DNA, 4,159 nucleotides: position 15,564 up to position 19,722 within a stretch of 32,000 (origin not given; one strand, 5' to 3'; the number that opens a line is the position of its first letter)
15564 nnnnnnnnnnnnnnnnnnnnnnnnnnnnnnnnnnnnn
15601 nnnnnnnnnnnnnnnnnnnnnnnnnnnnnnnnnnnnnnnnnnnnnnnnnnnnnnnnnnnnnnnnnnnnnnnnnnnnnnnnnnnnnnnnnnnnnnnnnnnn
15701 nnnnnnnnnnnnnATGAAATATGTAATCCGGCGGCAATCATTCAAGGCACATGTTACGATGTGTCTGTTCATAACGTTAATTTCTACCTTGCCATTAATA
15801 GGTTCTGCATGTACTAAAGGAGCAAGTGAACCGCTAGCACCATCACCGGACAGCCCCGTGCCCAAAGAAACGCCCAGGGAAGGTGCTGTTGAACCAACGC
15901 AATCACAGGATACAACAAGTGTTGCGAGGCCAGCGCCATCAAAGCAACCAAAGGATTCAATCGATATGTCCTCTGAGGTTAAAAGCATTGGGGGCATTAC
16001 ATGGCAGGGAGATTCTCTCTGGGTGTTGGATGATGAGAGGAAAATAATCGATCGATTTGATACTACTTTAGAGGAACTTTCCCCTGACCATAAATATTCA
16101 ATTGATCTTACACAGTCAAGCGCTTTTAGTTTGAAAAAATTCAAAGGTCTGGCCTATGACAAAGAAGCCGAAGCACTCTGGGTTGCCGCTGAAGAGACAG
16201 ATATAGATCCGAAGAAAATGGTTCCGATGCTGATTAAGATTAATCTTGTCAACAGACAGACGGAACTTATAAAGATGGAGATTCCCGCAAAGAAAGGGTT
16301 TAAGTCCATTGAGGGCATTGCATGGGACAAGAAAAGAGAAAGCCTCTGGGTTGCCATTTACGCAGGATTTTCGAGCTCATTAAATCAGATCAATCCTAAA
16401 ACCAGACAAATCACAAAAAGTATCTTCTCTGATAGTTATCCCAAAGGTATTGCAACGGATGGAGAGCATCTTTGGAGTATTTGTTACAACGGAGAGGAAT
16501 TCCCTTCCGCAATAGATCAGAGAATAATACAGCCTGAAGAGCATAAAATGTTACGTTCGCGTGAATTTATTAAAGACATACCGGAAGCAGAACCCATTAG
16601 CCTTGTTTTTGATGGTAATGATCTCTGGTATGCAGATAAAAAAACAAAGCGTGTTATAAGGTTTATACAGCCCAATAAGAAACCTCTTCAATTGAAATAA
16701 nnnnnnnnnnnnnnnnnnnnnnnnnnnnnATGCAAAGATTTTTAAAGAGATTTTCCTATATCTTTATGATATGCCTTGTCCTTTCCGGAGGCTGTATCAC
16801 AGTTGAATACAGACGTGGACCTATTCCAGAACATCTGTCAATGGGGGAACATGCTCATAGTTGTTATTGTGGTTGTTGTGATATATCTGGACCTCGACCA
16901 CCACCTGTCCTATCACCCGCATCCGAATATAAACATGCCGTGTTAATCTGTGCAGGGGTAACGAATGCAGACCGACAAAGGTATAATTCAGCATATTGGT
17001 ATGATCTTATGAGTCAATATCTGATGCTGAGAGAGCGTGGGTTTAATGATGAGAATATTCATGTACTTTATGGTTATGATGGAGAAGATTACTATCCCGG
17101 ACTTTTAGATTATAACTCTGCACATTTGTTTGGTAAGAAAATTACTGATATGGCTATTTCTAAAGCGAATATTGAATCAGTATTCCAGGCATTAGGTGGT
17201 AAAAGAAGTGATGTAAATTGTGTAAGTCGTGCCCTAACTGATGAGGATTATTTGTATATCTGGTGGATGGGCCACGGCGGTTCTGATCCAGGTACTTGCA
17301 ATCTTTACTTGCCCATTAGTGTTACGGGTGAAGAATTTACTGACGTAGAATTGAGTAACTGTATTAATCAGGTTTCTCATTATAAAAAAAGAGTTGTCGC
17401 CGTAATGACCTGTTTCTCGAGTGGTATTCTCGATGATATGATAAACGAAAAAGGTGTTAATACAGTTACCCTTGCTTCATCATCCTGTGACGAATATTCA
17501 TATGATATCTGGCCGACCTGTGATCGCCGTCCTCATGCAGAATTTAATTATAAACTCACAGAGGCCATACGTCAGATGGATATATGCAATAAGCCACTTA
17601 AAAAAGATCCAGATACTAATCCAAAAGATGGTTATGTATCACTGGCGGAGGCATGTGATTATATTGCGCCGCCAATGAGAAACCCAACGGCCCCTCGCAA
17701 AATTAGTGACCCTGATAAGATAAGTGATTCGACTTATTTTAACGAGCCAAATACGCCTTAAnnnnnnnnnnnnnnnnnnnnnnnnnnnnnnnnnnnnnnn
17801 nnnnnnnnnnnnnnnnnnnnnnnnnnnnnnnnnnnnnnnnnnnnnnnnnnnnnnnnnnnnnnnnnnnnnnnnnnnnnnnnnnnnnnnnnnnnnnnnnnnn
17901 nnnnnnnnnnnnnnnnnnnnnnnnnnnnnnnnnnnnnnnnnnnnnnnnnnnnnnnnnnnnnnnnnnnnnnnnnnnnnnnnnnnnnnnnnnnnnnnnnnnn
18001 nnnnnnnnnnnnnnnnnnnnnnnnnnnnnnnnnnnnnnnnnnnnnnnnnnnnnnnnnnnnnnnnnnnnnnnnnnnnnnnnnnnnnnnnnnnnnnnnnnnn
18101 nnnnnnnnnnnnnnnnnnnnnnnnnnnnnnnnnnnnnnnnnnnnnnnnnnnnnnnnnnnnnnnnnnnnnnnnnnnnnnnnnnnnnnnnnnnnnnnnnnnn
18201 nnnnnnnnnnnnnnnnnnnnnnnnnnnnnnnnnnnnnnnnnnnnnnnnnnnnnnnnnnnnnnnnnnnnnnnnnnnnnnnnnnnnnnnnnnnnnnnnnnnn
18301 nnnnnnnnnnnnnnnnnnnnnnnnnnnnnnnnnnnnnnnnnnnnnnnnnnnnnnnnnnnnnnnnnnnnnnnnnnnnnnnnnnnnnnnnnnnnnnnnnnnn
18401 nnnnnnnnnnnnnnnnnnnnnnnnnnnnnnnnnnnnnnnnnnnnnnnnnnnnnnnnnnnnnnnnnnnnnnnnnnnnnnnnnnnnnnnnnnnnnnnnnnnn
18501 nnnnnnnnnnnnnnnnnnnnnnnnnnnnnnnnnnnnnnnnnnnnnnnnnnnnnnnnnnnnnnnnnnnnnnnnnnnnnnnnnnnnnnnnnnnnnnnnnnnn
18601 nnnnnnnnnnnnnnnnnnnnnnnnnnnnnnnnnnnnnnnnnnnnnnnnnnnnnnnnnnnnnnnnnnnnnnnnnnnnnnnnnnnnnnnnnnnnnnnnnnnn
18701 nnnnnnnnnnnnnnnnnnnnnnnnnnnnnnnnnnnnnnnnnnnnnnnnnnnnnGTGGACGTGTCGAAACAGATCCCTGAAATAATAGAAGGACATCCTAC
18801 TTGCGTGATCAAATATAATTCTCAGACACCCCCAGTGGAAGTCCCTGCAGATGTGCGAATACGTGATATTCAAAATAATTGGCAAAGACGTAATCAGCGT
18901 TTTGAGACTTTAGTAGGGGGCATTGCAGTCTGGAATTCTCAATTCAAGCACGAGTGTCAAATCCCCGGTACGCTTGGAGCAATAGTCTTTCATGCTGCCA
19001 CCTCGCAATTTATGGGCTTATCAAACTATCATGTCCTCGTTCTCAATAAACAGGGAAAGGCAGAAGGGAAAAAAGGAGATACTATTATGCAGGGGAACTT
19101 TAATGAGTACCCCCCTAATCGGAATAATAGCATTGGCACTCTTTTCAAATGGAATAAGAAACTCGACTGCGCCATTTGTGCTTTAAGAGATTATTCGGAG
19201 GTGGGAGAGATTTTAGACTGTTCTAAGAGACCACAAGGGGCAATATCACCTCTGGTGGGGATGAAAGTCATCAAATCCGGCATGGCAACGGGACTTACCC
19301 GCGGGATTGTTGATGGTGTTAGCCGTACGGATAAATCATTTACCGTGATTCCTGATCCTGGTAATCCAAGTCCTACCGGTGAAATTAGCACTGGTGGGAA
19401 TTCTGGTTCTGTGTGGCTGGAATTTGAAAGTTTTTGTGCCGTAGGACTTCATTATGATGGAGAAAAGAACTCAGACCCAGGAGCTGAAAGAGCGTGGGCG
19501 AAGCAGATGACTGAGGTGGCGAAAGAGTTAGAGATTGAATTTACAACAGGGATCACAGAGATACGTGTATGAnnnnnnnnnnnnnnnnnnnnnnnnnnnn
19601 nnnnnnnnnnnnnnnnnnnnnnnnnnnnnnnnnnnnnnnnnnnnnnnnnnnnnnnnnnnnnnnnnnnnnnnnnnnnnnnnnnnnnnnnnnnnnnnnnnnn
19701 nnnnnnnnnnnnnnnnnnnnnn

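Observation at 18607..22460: Two inverted 109-bp MITE copies bracket a 3.85-kb segment (protease body + small ORF + group II intron)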

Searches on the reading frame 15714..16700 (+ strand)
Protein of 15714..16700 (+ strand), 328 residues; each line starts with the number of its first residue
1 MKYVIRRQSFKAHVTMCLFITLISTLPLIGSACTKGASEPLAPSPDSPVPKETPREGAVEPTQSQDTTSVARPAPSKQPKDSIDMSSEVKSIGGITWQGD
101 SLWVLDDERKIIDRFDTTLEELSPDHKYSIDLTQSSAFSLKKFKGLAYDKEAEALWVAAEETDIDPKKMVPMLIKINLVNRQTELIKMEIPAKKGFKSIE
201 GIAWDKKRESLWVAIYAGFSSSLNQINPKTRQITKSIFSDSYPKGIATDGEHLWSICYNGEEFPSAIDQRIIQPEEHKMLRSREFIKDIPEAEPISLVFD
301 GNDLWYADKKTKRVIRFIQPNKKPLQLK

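Call 9: search_protein_families(library=pfam, proteins=[window:15714-16700:+], max_evalue=0.01)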
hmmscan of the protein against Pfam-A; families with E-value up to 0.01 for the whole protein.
window:15714-16700:+ (328 aa): 1 family
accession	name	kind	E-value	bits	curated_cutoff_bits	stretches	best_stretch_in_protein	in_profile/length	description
PF06977.17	SdiA-regulated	-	4.4e-06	26.5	21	0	89-161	65-139/249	SdiA-regulated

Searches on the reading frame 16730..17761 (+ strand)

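Call 9: search_protein_families(library=pfam, proteins=[window:16730-17761:+], max_evalue=0.01)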
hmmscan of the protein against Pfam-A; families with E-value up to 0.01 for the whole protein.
window:16730-17761:+ (343 aa): 1 family
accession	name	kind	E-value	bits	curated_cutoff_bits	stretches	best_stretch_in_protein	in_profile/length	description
PF01650.23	Peptidase_C13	-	2.2e-09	37.7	22.8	1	92-260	20-190/258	Peptidase C13 family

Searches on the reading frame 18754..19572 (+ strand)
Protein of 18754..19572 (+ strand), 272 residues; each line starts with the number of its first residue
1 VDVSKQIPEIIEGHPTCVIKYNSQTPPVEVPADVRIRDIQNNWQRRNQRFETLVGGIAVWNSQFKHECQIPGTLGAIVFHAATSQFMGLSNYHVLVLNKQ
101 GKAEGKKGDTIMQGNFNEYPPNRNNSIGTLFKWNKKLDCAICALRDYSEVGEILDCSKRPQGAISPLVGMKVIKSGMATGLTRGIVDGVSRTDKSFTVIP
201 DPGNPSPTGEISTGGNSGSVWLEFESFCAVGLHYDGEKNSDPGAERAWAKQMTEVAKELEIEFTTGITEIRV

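Call 9: search_protein_families(library=pfam, proteins=[window:18754-19572:+], max_evalue=0.01)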
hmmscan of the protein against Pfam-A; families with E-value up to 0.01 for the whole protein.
window:18754-19572:+ (272 aa): 1 family
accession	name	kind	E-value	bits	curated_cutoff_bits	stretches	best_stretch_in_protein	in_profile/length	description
PF25819.1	Nal1_C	-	0.0023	17.6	26.1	0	142-186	128-170/268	Nal1 C-terminal domain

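Call 66: search_protein_families(library=ncbifam, proteins=[window:18754-19572:+], max_evalue=0.001)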
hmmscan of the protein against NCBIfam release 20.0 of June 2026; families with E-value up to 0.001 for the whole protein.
window:18754-19572:+ (272 aa): 0 families
